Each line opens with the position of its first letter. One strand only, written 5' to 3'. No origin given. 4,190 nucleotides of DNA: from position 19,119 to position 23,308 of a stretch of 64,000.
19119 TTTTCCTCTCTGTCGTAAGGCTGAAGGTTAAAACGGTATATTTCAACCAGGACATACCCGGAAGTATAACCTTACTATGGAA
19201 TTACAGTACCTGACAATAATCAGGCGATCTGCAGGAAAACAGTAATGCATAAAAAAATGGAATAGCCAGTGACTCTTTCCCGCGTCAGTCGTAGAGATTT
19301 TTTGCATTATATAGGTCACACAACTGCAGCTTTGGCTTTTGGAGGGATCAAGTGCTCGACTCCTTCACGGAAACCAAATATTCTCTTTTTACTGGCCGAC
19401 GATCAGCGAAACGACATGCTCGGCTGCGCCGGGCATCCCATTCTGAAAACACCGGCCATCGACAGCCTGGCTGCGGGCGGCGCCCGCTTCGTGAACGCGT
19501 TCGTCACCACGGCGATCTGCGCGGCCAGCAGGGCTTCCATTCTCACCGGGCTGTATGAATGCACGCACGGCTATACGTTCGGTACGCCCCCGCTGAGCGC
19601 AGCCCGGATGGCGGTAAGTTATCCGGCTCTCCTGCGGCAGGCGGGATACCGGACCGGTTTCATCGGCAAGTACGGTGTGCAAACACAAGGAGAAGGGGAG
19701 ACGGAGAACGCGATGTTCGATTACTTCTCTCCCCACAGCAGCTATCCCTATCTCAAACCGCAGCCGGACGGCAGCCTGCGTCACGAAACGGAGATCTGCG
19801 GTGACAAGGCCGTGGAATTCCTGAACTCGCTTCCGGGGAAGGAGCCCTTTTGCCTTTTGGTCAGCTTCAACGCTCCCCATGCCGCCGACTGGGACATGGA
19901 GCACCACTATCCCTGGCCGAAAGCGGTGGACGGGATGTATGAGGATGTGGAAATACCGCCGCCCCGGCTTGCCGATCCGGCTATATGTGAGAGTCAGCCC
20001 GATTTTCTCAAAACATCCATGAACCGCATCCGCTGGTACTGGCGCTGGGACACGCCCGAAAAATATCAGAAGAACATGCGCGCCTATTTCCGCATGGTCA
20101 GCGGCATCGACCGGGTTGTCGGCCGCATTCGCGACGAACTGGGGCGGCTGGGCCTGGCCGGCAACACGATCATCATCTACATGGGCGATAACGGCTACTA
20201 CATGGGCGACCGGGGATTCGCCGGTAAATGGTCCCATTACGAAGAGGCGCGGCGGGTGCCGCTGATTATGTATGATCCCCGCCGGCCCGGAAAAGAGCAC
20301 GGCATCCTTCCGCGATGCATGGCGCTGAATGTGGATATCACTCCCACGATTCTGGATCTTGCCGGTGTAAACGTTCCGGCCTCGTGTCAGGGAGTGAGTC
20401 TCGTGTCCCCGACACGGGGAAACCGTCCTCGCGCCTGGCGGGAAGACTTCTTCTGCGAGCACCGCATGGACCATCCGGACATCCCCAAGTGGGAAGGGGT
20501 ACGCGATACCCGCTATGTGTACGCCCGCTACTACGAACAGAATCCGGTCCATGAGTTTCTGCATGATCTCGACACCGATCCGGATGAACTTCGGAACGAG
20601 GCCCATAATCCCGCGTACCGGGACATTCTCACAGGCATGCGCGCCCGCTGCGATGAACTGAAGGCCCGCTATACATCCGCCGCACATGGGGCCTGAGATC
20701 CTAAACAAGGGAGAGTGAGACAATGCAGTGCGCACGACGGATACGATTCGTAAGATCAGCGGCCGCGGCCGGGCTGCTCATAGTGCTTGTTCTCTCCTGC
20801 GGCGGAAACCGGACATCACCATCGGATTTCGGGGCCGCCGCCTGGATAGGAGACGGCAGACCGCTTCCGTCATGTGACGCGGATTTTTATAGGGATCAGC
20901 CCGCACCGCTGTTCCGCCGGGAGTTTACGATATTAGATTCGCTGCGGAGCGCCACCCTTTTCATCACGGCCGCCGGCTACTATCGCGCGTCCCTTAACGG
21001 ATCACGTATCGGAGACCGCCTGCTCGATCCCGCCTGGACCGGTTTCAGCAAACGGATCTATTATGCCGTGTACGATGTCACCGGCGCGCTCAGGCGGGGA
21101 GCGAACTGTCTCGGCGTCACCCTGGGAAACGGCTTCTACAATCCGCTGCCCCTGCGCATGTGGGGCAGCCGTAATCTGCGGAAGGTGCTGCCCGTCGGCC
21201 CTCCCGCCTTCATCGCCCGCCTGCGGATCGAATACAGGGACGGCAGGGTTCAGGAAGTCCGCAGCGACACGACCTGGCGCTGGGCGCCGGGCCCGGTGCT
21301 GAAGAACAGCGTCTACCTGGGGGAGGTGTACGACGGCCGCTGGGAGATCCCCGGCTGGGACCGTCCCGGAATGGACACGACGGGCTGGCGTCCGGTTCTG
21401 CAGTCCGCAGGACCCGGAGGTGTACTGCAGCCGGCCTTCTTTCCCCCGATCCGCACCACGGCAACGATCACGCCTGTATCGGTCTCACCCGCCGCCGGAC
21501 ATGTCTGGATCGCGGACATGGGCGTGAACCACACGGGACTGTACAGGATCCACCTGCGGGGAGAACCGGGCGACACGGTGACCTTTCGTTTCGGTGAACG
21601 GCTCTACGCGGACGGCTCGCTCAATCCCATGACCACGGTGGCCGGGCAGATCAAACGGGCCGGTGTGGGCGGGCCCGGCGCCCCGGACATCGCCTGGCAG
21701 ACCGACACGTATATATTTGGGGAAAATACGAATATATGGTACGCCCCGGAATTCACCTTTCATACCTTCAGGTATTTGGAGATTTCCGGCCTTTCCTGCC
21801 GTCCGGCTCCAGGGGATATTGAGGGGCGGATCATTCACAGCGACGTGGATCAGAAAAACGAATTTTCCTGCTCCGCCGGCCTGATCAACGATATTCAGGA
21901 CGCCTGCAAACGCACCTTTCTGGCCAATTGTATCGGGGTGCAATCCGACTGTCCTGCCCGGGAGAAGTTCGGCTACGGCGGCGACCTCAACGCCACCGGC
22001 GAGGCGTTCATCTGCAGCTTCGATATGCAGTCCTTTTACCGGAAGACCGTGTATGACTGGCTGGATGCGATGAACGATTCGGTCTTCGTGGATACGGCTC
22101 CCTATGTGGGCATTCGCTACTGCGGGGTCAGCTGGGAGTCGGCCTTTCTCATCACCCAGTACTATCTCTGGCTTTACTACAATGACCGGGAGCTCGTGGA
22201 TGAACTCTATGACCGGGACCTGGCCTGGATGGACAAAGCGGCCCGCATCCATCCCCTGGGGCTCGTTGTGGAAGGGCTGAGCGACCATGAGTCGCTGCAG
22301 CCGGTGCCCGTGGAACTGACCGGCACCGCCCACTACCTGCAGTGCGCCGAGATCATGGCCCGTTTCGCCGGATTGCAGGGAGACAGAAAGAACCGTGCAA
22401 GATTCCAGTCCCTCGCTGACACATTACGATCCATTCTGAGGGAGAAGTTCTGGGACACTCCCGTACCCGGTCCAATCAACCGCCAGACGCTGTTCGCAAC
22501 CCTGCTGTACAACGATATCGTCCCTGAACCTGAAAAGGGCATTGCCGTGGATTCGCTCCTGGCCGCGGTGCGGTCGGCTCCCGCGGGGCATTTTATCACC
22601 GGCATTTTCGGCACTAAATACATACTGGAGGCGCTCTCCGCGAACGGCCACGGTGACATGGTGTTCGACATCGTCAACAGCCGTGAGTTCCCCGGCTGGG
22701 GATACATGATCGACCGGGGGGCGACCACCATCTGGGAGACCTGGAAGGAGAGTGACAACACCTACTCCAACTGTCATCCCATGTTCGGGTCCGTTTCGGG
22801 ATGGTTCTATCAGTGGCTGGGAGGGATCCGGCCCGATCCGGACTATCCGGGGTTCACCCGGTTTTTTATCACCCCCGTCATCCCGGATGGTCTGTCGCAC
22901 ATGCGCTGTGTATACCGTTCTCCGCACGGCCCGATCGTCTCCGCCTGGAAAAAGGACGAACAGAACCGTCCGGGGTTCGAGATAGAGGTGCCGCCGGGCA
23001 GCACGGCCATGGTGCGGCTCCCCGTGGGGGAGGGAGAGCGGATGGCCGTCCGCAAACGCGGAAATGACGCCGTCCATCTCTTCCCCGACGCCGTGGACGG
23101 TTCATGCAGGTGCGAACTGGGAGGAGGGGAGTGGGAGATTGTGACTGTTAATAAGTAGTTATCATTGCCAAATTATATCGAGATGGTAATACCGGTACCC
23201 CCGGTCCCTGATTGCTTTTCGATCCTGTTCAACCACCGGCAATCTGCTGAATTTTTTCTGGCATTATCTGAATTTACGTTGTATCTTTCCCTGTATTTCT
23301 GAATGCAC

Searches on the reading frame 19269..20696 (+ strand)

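Call 25: search_protein_families(library=pfam, proteins=[window:19269-20696:+], max_evalue=0.001)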
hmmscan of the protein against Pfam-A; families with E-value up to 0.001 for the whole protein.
window:19269-20696:+ (475 aa): 2 families
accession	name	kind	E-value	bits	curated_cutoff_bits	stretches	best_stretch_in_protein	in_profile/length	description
PF00884.28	Sulfatase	-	4.3e-47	161.3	25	1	36-367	1-301/301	Sulfatase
PF16347.10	SGSH_C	-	6.1e-23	82.1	29.3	1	313-465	1-152/154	N-sulphoglucosamine sulphohydrolase, C-terminal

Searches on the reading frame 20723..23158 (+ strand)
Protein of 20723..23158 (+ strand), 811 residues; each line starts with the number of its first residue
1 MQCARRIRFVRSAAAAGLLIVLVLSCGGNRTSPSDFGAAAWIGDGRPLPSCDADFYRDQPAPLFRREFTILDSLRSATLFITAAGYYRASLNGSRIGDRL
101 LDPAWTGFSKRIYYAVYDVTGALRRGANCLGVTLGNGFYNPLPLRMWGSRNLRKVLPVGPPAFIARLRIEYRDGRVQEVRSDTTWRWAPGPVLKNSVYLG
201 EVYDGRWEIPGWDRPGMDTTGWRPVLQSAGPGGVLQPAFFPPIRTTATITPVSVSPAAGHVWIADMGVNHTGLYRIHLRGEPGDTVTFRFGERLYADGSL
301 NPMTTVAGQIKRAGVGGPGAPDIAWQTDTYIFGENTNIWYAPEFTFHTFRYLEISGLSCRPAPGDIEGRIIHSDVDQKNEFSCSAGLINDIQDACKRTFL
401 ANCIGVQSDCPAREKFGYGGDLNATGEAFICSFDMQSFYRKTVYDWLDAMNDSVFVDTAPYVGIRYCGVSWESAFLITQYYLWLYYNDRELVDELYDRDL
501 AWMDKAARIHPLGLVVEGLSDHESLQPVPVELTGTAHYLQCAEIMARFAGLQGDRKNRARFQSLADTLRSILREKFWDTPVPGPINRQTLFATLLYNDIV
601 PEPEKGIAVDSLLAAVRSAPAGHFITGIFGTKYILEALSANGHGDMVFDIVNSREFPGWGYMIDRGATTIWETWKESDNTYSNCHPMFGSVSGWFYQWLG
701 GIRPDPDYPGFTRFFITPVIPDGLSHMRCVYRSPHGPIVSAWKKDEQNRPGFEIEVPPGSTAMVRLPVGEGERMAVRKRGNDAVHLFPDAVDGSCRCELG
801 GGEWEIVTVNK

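Call 25: search_protein_families(library=pfam, proteins=[window:20723-23158:+], max_evalue=0.001)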
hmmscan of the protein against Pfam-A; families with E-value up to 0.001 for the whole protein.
window:20723-23158:+ (811 aa): 4 families
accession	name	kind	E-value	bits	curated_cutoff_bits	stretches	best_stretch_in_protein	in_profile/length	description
PF17389.8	Bac_rhamnosid6H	-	1.7e-62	212.1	24.5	1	377-697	2-337/339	Bacterial alpha-L-rhamnosidase 6 hairpin glycosidase domain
PF08531.16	Bac_rhamnosid_N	-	3.6e-49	167.4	25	1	74-246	3-171/172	Alpha-L-rhamnosidase N-terminal domain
PF05592.18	Bac_rhamnosid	-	9.8e-17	61.2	22.2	1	260-372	6-102/102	Bacterial alpha-L-rhamnosidase concanavalin-like domain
PF17390.7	Bac_rhamnosid_C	-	1.7e-15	57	22.1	1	701-778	1-75/78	Bacterial alpha-L-rhamnosidase C-terminal domain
